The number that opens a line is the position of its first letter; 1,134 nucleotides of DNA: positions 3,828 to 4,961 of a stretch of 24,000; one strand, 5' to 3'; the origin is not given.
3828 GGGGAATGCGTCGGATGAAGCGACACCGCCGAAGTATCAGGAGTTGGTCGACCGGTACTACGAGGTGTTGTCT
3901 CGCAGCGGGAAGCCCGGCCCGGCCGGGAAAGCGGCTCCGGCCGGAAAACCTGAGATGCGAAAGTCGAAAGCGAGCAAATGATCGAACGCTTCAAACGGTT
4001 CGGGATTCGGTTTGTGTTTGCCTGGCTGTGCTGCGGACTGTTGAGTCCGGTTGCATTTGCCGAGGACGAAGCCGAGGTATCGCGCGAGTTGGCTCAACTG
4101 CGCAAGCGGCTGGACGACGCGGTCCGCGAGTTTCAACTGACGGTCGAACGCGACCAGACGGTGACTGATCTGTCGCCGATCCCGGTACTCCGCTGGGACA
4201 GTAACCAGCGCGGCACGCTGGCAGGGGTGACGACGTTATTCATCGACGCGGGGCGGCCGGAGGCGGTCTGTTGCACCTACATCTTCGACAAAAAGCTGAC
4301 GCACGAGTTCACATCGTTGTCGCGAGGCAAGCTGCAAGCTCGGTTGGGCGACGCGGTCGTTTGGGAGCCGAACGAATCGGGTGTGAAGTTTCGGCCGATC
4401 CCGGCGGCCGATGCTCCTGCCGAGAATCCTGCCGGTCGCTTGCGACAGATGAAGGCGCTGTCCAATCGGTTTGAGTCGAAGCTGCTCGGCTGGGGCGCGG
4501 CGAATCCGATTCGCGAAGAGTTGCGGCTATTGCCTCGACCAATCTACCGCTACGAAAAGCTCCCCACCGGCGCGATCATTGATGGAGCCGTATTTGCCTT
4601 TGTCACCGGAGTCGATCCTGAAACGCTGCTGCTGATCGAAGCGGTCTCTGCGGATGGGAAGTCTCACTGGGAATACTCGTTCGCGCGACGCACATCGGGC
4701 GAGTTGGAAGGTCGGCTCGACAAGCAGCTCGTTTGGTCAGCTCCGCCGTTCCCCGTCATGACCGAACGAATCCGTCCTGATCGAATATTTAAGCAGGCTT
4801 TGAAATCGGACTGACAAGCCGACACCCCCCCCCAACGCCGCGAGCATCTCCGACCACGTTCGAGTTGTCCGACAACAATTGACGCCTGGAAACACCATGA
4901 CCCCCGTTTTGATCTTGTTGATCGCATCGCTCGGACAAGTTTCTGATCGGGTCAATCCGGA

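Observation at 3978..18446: Twelve-copy co-directional array of an unrecognised ~280-aa secreted protein family occupying about 10 kb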

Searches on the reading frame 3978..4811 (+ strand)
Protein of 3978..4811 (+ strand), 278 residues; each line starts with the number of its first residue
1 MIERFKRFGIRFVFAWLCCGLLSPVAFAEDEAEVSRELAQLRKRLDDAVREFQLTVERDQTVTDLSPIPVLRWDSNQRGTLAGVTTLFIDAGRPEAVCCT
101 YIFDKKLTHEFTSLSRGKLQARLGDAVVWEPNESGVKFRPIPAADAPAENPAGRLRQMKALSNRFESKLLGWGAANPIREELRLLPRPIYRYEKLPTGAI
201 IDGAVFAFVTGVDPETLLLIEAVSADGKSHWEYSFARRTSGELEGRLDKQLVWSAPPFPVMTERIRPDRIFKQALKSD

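Call 5: search_protein_families(library=pfam, proteins=[window:3978-4811:+], max_evalue=0.1)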
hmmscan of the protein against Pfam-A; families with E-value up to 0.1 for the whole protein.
window:3978-4811:+ (278 aa): 0 families

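Call 6: search_protein_families(library=ncbifam, alignment_id=A1, max_evalue=0.1)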
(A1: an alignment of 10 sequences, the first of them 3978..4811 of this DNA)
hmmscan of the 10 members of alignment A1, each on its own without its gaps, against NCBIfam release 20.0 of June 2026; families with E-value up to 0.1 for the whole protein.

A. member 1, window:3978-4811:+ (278 aa): 0 families

B. families by the number of members that match (of 10 scanned): 1 family
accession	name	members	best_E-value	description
NF004465.0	PRK05788.1-3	1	0.05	cobalt-precorrin 5A hydrolase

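Call 7: search_solved_structures(query=A1, max_evalue=10)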
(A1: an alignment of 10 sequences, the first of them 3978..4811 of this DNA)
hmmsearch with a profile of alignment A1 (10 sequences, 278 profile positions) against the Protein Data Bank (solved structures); distinct sequences matched with E-value up to 10: 0.

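Call 8: find_homologous_proteins(query=A1, max_evalue=0.001)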
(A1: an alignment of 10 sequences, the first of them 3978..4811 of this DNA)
Query A1 (10 sequences) (278 aa, profile of the alignment): 323 proteins with E <= 0.001 among 8000 candidates; the best 120 are listed.
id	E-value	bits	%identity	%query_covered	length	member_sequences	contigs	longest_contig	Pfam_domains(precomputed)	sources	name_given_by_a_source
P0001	2.4e-89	317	30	66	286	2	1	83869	-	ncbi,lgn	-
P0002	8.5e-89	315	100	100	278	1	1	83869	-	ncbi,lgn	-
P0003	1.5e-84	302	30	66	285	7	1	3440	-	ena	-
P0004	1.9e-84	301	88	100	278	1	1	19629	-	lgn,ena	-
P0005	2.2e-84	301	30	66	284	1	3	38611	-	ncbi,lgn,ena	-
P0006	6.3e-84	300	30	66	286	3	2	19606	-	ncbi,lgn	ncbi:MAG: hypothetical protein ACKV2Q_31835 [Planctomycetaceae bacterium]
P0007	8.0e-84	299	30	66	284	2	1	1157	-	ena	-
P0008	2.3e-83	298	30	66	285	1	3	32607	-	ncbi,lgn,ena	-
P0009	1.0e-81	292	77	100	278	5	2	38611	-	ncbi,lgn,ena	-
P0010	1.8e-81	291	85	100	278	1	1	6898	-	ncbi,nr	ncbi:MAG: hypothetical protein IAG10_02835 [Planctomycetaceae bacterium]|nr:hypothetical protein [Pl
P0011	2.7e-81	291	80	100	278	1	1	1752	-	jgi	jgi:hypothetical protein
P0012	4.2e-81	290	83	100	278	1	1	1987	-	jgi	jgi:hypothetical protein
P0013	6.2e-81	290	81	100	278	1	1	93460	-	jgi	jgi:hypothetical protein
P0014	3.4e-80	287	80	100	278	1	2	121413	-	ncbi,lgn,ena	-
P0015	6.5e-80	286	79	100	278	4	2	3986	-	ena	-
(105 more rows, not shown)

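Call 13: find_encoding_contigs(protein=window:3978-4811:+, flank=10000, max_places=3)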
Protein window:3978-4811:+ (278 aa): 1 contig read that carries it; 1 place shown.
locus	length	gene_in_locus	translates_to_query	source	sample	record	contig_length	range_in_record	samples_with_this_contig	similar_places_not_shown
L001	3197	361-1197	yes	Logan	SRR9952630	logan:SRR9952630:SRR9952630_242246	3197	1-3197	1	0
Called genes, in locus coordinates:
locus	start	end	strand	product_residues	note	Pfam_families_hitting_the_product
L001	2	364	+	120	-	?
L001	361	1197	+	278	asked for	-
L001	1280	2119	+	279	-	-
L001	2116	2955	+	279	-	-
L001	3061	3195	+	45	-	?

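Call 17: find_related_loci(query=A3, collection=genome_contigs, flank=10000)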
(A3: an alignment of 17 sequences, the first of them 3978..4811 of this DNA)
Query A3 (278 aa) in genome_contigs; peptide patterns used: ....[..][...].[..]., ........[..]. (x = any residue, [..] = any of these).
140 stretches matched a pattern; 73 encode a relative of the query (tblastn E <= 1e-3); 73 distinct loci.
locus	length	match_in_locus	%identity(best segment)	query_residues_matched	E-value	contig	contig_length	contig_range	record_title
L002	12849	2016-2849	80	1-278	2e-151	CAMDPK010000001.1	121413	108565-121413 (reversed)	MAG: Candidatus Kuenenia stuttgartiensis isolate TH-11nov19-81 genome assembly, contig: TH-11nov19-C162, whole genome sh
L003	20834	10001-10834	79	1-278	9e-147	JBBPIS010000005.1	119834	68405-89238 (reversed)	MAG: Planctomycetota bacterium isolate BPF1-02-04_bin_2 NODE_18_length_119834_cov_9.633475, whole genome shotgun sequenc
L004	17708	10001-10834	77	1-278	4e-143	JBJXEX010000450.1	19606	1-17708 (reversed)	MAG: Planctomycetaceae bacterium isolate F1F2.bin.94 k127_817720, whole genome shotgun sequence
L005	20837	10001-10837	76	1-278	1e-139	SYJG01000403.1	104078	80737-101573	MAG: Planctomyces sp. isolate F1-80-MAGs005 F1-80__c578901, whole genome shotgun sequence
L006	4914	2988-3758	49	7-259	7e-75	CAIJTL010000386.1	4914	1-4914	MAG: uncultured Planctomycetaceae bacterium isolate Erken-D6_bin-0022 genome assembly, contig: bin-0022:0386/1707, whole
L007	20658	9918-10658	47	17-259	3e-71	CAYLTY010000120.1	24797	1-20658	MAG TPA_asm: uncultured Planctomycetaceae bacterium isolate SRP302895_co1_474 genome assembly, contig: NODE_3634_length_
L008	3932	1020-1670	53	41-259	4e-71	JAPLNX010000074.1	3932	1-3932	MAG: Planctomycetia bacterium isolate LacPavin_0419_WC53_MAG_56_14 LacPavin_0419_WC53_scaffold_344257, whole genome shot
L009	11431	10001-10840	46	9-275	9e-70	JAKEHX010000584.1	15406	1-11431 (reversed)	MAG: Planctomycetaceae bacterium isolate PMV_8.31_sub PMV_8.31_sub.k101_832342, whole genome shotgun sequence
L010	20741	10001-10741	47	17-259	8e-70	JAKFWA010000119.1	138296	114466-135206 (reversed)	MAG: Planctomycetaceae bacterium isolate D4_Bin_5 D4_0000073, whole genome shotgun sequence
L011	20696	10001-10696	50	28-259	2e-69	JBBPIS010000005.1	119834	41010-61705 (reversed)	MAG: Planctomycetota bacterium isolate BPF1-02-04_bin_2 NODE_18_length_119834_cov_9.633475, whole genome shotgun sequenc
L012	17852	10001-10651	53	41-259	6e-69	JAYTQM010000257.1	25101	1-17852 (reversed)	MAG: Planctomyces sp. isolate GFS_4656 GFS_4656_256, whole genome shotgun sequence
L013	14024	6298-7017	47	36-277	4e-69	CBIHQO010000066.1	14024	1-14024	MAG TPA_asm: uncultured Schlesneria sp. isolate SRR18156212_concoct_8 genome assembly, contig: ERZ27336872.1794, whole g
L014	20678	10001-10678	52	41-267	5e-69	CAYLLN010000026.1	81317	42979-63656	MAG TPA_asm: uncultured Pirellulaceae bacterium isolate SRP287051_co1_70 genome assembly, contig: NODE_647_length_81317_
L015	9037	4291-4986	50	29-259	1e-68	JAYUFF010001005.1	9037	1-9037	MAG: Schlesneria sp. isolate GFS_7656 GFS_7656_1004, whole genome shotgun sequence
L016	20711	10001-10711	49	21-259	2e-68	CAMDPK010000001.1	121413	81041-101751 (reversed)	MAG: Candidatus Kuenenia stuttgartiensis isolate TH-11nov19-81 genome assembly, contig: TH-11nov19-C162, whole genome sh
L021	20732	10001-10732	46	18-263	2e-66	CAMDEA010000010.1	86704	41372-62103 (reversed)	MAG: Planctomyces sp. SH-PL62 isolate MaH-09apr19-81 genome assembly, contig: MaH-09apr19-C413, whole genome shotgun seq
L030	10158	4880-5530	49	41-259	2e-64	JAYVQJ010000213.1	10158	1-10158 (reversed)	MAG: Planctomycetia bacterium isolate GL72_UP_concoct_294 GL72_UP_concoct_294_212, whole genome shotgun sequence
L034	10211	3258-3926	46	35-259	3e-63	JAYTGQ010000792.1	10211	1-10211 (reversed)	MAG: Schlesneria sp. isolate GFS_2361 GFS_2361_791, whole genome shotgun sequence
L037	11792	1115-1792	46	38-264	2e-62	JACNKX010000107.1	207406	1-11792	MAG: Planctomycetota bacterium isolate NIOZ-UU7 NIOZ-UU_NODE_17_length_207406_cov_13.4569, whole genome shotgun sequence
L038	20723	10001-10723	47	22-259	1e-61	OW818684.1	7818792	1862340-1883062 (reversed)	metagenome genome assembly, chromosome: 1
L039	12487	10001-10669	50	32-259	3e-59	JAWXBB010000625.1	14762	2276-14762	MAG: Planctomycetaceae bacterium isolate MP5IB2.78 k99_2764366, whole genome shotgun sequence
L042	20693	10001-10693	43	28-259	7e-54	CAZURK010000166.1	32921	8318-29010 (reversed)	MAG TPA_asm: uncultured Pirellulaceae bacterium isolate SRP077602_co10_409 genome assembly, contig: NODE_4134_length_329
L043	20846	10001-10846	40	21-273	6e-54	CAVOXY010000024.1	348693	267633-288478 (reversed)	MAG: uncultured Planctomycetota bacterium isolate MFD09964.bin.2.83 genome assembly, contig: contig_26629, whole genome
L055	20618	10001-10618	40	76-278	3e-40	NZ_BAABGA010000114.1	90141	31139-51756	Novipirellula rosea strain JCM 17759 sequence114, whole genome shotgun sequence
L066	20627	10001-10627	36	51-248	2e-25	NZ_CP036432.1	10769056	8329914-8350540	Stieleria magnilauensis strain TBK1r chromosome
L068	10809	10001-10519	35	70-254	3e-24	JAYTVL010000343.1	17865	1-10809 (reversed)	MAG: Pirellula sp. isolate GFS_5688 GFS_5688_342, whole genome shotgun sequence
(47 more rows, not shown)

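Call 23: search_protein_representatives(alignment_id=A1)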
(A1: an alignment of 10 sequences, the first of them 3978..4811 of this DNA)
Query: 10 sequences, 278 profile positions. Proteins with E-value up to 0.001 (for the whole library): 3423; up to 1e-10: 2551; up to 1e-30: 1469. The best 150 are listed.
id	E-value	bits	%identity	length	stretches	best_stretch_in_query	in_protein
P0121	2.7e-105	367.9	-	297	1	4-271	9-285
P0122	1.9e-79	283.2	-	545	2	35-257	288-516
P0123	1.3e-74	267.2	-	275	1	29-270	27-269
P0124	1.7e-74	266.8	-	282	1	12-273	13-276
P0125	2.1e-73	263.3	-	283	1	11-271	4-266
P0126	2.7e-73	263.0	-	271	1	16-269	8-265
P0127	6.3e-71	255.2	-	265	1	35-270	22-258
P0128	1.5e-70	253.9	-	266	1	14-269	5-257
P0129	6.6e-70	251.8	-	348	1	8-270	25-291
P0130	1.1e-69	251.1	-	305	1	13-270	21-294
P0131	1.2e-69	251.0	-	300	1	15-270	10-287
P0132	1.6e-69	250.6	-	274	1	11-269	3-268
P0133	5.7e-69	248.8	-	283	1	8-270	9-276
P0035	6.8e-69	248.5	-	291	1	11-272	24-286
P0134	9.0e-69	248.1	-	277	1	11-271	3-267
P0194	2.7e-62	226.9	-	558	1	32-263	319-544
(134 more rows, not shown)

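Call 33: search_protein_families(library=pfam, proteins=[P0194, L007:6023-8125:+, L007:5313-5984:+, L038:6331-6819:+], max_evalue=0.01)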
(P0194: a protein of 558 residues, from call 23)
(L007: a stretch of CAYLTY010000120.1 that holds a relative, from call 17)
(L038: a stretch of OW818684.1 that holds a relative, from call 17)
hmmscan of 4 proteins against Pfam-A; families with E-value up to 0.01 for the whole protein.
P0194 (558 aa): 4 families
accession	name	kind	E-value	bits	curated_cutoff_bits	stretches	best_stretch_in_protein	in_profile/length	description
PF04545.22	Sigma70_r4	-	2e-11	43.6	24.1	1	159-206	2-49/50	Sigma-70, region 4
PF08281.18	Sigma70_r4_2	-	3e-11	43.2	25.7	1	155-205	4-54/54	Sigma-70, region 4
PF04542.20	Sigma70_r2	-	1.8e-08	34.5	24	1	52-114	1-65/71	Sigma-70 region 2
PF07638.17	Sigma70_ECF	-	0.0017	18.7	21.1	1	108-208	93-182/185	ECF sigma factor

L007:6023-8125:+ (701 aa): 36 families (the best 25 are shown)
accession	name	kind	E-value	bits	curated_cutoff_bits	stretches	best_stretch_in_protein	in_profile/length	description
PF05569.17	Peptidase_M56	-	5.6e-30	105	31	1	8-317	3-272/296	BlaR1 peptidase M56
PF25174.1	Beta-prop_THOC3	-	1.7e-22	80.2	305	1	441-625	88-267/272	THOC3 beta-propeller domain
PF00400.38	WD40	-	1.7e-17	63.5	27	1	513-549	1-37/39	WD domain, G-beta repeat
PF25175.1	Beta-prop_WDR5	-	8e-17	61.9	250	2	481-665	10-191/296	WDR5 beta-propeller domain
PF23414.1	Beta-prop_EML_2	-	1.7e-16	60.8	90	1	494-586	11-102/266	Echinoderm microtubule-associated protein second beta-propeller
PF25171.1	Beta-prop_WDR36-Utp21_1st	-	6e-16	59.1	80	2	538-668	123-251/266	WDR36/Utp21 first beta-propeller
PF25173.1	Beta-prop_WDR3_1st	-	6.2e-15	55.8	154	1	481-580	29-128/184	WDR3 first beta-propeller domain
PF24807.1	WD40_CDC20-Fz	-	2.6e-13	50.4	200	1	439-665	48-277/292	CDC20/Fizzy WD40 domain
PF25172.1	Beta-prop_WDR3_2nd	-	1.7e-12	47.6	140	1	447-547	180-283/293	WDR3 second beta-propeller domain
PF24814.1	WD40_Prp19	-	4.4e-12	46.1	320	1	453-646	18-212/281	Prp19 WD40 domain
PF24805.1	EIF3I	-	3.2e-11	43.4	200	2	498-665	27-200/324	EIF3I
PF24796.1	WDR55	-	7e-09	35.6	200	1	450-583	61-197/296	WDR55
PF12894.13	ANAPC4_WD40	-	9.3e-09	35.9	22.9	0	476-528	33-85/91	Anaphase-promoting complex subunit 4 WD40 domain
PF24817.1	WD40_WDHD1_1st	-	2.7e-08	33.8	109.9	1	449-614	12-171/291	WDHD1 first WD40 domain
PF23410.3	Beta-prop_VPS8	-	4.1e-08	33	28.9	1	486-522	71-107/358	Vps8 beta-propeller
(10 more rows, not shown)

L007:5313-5984:+ (224 aa): 4 families
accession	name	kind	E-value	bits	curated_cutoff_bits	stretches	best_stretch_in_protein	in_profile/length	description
PF03965.22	Penicillinase_R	-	2.1e-23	83.3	22.6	1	104-219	1-115/115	Penicillinase repressor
PF01047.28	MarR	-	2.9e-06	27.5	24.6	1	104-159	1-51/59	MarR family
PF01978.25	TrmB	-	3.3e-05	24.1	25.6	1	103-168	5-64/68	Sugar-specific transcriptional regulator TrmB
PF12802.13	MarR_2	-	0.0029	18.2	27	1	103-157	2-52/61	MarR family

L038:6331-6819:+ (163 aa): 2 families
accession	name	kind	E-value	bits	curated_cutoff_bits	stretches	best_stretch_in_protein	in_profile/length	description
PF03965.22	Penicillinase_R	-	4.6e-21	75.8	22.6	1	32-149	1-115/115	Penicillinase repressor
PF01047.28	MarR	-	0.00039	20.7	24.6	1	32-89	1-51/59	MarR family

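Call 36: search_protein_families(library=pfam, proteins=[L039:7751-9907:+, L013:6969-8051:+, L037:5298-5699:+, L021:2-3859:+, L034:225-764:-, L068:5112-7967:+, L030:1619-3103:+, L003:1596-3749:+, L055:7060-8370:+, L066:7113-8396:+], max_evalue=0.001)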
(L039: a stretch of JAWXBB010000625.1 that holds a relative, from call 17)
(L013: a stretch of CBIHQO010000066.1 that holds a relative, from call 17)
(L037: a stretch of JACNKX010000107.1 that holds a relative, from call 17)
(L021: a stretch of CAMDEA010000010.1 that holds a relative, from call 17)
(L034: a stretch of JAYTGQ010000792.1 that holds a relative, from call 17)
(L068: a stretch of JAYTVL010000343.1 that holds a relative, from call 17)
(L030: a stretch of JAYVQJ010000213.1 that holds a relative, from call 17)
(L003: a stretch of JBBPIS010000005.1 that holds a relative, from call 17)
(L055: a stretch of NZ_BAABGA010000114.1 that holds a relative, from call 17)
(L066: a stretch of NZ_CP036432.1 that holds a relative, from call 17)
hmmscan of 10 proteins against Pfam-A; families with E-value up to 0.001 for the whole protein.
L039:7751-9907:+ (719 aa): 30 families (the best 25 are shown)
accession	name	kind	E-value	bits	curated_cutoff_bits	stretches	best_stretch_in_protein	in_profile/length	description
PF05569.17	Peptidase_M56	-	6e-30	104.9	31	1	38-337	12-269/296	BlaR1 peptidase M56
PF25174.1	Beta-prop_THOC3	-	6.4e-25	88.1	305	1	461-646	87-268/272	THOC3 beta-propeller domain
PF23414.1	Beta-prop_EML_2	-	4.6e-21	75.8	90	1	505-604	2-100/266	Echinoderm microtubule-associated protein second beta-propeller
PF00400.38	WD40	-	5.5e-19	68.2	27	1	502-529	12-39/39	WD domain, G-beta repeat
PF25171.1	Beta-prop_WDR36-Utp21_1st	-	1.8e-17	64.1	80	2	560-688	125-251/266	WDR36/Utp21 first beta-propeller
PF25173.1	Beta-prop_WDR3_1st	-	1.3e-16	61.3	154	2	533-687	19-169/184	WDR3 first beta-propeller domain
PF24814.1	WD40_Prp19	-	3.8e-15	56.1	320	1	459-604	88-239/281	Prp19 WD40 domain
PF24817.1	WD40_WDHD1_1st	-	3.8e-14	53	109.9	1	461-576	44-161/291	WDHD1 first WD40 domain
PF24807.1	WD40_CDC20-Fz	-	7.5e-13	48.9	200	1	487-603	32-153/292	CDC20/Fizzy WD40 domain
PF25172.1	Beta-prop_WDR3_2nd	-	2.2e-11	44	140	1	467-603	4-151/293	WDR3 second beta-propeller domain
PF23393.2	Beta-prop_WDR90_POC16_2nd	-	4.4e-10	39.7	60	1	517-601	10-94/291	WDR90/POC16, second beta-propeller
PF25175.1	Beta-prop_WDR5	-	1.4e-09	38.1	250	1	502-684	11-190/296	WDR5 beta-propeller domain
PF25168.1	Beta-prop_WDR36-Utp21_2nd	-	1e-08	35.3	84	1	534-603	231-299/335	WDR36/Utp21 second beta-propeller domain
PF24796.1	WDR55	-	2.5e-08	33.8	200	1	546-684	10-148/296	WDR55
PF24805.1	EIF3I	-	5.6e-08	32.7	200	1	502-686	11-201/324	EIF3I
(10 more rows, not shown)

L013:6969-8051:+ (361 aa): 0 families

L037:5298-5699:+ (134 aa): 1 family
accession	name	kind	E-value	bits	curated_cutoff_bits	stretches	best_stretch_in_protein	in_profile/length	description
PF03965.22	Penicillinase_R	-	4.7e-22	79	22.6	1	9-124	1-115/115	Penicillinase repressor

L021:2-3859:+ (1286 aa): 5 families
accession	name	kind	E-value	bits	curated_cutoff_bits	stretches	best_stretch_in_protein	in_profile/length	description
PF20407.5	DUF1583_N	-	2.5e-69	232.2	22.9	3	912-1053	30-149/150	Domain of unknown function (DUF1583_N)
PF07619.16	DUF1581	-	3.5e-37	126.9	27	2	102-177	4-79/84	Protein of unknown function (DUF1581)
PF06439.18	3keto-disac_hyd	-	2.7e-20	73.6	26.8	2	55-124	82-156/187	3-keto-disaccharide hydrolase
PF07622.18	DUF1583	-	1.2e-19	71.1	22.9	1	1060-1284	1-240/256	Protein of unknown function (DUF1583) C domain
PF21708.4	Glyco_hydro_59_C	-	1.7e-05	25.4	27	0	974-1020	99-145/175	Galactocerebrosidase, C-terminal lectin domain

L034:225-764:- (180 aa): 0 families

L068:5112-7967:+ (952 aa): 3 families
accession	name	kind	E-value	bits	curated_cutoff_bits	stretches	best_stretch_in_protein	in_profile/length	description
PF07587.16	PSD1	-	3.6e-73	246.4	28.5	1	657-898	1-243/244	Protein of unknown function (DUF1553)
PF07583.16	PSCyt2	-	2.6e-72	243.6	29.8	1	179-378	2-207/209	Protein of unknown function (DUF1549)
PF07635.16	PSCyt1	-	3.1e-15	56.9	22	1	63-121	1-59/59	Planctomycete cytochrome C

L030:1619-3103:+ (495 aa): 1 family
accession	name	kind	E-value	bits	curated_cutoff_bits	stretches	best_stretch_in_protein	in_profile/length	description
PF07394.17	DUF1501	-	4.4e-110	368.9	27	1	96-484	2-389/390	Protein of unknown function (DUF1501)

L003:1596-3749:+ (718 aa): 3 families
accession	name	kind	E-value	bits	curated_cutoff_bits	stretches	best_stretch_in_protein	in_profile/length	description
PF07584.16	BatA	-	3.2e-17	63.2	25.9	1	8-84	1-77/77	Aerotolerance regulator N-terminal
PF08532.16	Glyco_hydro_42M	-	4.7e-05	23.4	25.8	1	423-569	54-194/207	Beta-galactosidase trimerisation domain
PF13519.12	VWA_2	-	0.00055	21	27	0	98-206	1-105/107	von Willebrand factor type A domain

L055:7060-8370:+ (437 aa): 2 families
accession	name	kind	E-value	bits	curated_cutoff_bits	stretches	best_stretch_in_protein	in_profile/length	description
PF07596.16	SBP_bac_10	-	2.2e-61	208.7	23.3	1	61-398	1-267/268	Protein of unknown function (DUF1559)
PF07963.17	N_methyl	-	5e-08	32.6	21.2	1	33-57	3-27/27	Prokaryotic N-terminal methylation motif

L066:7113-8396:+ (428 aa): 1 family
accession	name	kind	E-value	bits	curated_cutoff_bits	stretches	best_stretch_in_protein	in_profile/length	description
PF03983.18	SHD1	-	3.4e-11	43.3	23.7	1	22-70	5-53/67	SLA1 homology domain 1, SHD1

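Call 45: find_homologous_proteins(query=P0194, max_evalue=1e-10)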
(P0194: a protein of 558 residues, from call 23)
Query P0194 (558 aa): 6391 proteins with E <= 1e-10 among 8000 candidates; the best 120 are listed.
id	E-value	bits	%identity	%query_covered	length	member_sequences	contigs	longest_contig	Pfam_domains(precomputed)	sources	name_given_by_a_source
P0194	0.0e+0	1245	100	100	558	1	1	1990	PF04545.23,PF04542.21,PF08281.19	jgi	jgi:RNA polymerase sigma factor (sigma-70 family)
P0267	1.8e-88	316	62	50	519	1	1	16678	PF04545.23,PF04542.21,PF08281.19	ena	-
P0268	1.9e-83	299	58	44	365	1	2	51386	-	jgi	jgi:hypothetical protein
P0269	2.1e-76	276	55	43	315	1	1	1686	-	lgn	-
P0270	4.6e-75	271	54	48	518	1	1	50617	PF04545.23,PF04542.21,PF08281.19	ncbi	-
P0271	4.8e-73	265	54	50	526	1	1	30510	PF04545.23,PF04542.21,PF08281.19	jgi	jgi:RNA polymerase sigma factor (sigma-70 family)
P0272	2.1e-71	259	58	41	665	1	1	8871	PF07714.24,PF00069.32,PF13490.12,PF17667.8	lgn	-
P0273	6.4e-68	248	59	41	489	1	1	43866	PF07638.18,PF04545.23,PF04542.21,PF08281.19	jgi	jgi:RNA polymerase sigma factor (sigma-70 family)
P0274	6.8e-63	231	48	51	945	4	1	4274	PF15976.12,PF04545.23,PF04542.21,PF00775.28,PF13620.13,PF08281.19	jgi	jgi:RNA polymerase sigma factor (sigma-70 family)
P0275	7.3e-63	231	47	56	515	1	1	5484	PF04545.23,PF04542.21,PF08281.19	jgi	jgi:RNA polymerase sigma factor (sigma-70 family)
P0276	9.6e-63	231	52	44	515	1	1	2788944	PF04545.23,PF04542.21,PF13620.13,PF08281.19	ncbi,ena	-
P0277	1.0e-62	231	45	60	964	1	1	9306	PF25020.2,PF04545.23,PF04542.21,PF00775.28,PF13620.13,PF08281.19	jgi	jgi:RNA polymerase sigma factor (sigma-70 family)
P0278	1.4e-62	230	47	52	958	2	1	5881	PF04545.23,PF04542.21,PF00775.28,PF13620.13,PF08281.19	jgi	jgi:RNA polymerase sigma factor (sigma-70 family)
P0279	2.0e-62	230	49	51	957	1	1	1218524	PF15976.12,PF04545.23,PF04542.21,PF00775.28,PF13620.13,PF08281.19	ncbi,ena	-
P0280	4.7e-62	228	47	52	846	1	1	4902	PF13715.13,PF04545.23,PF04542.21,PF00775.28,PF13620.13,PF08281.19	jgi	jgi:RNA polymerase sigma factor (sigma-70 family)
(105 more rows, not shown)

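Call 46: search_protein_families(library=padloc, alignment_id=A1, max_evalue=0.1)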
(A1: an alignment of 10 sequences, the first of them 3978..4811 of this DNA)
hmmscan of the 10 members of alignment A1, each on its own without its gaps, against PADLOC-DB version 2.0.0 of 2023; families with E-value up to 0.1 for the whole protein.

A. member 1, window:3978-4811:+ (278 aa): 0 families

B. families by the number of members that match (of 10 scanned): 0 families
